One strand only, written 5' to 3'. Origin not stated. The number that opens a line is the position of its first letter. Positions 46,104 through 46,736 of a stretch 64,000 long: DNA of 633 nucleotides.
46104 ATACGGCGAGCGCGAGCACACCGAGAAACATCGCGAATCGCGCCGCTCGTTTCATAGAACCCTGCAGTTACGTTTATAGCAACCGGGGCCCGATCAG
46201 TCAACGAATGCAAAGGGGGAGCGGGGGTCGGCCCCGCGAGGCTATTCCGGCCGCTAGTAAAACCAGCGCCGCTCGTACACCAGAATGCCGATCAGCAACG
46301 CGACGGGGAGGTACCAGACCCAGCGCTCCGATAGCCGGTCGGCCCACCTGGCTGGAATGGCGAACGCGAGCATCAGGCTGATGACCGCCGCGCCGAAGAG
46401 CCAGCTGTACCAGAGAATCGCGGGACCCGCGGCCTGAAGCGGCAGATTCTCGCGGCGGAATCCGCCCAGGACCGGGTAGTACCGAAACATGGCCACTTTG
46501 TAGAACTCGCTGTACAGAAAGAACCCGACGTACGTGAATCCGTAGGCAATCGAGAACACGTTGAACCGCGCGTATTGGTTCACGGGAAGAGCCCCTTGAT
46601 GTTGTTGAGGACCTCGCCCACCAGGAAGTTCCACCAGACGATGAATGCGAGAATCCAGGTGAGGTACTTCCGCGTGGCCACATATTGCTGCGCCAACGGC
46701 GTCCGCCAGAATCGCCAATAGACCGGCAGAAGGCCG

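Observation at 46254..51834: Tightly coupled seven-gene operon joining three c-type heme proteins to a Tat flavin amine oxidase and two small membrane proteins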

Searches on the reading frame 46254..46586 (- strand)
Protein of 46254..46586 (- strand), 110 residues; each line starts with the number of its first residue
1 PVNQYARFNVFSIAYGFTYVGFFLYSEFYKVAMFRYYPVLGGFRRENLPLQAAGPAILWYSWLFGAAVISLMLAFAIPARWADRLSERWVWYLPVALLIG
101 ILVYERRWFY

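Call 3: search_protein_families(library=pfam, proteins=[window:46254-46586:-], max_evalue=0.01)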
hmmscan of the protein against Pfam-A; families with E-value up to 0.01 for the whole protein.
window:46254-46586:- (110 aa): 0 families

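Call 5: search_protein_families(library=ncbifam, proteins=[window:46254-46586:-], max_evalue=0.01)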
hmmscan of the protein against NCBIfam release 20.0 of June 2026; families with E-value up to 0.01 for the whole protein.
window:46254-46586:- (110 aa): 0 families
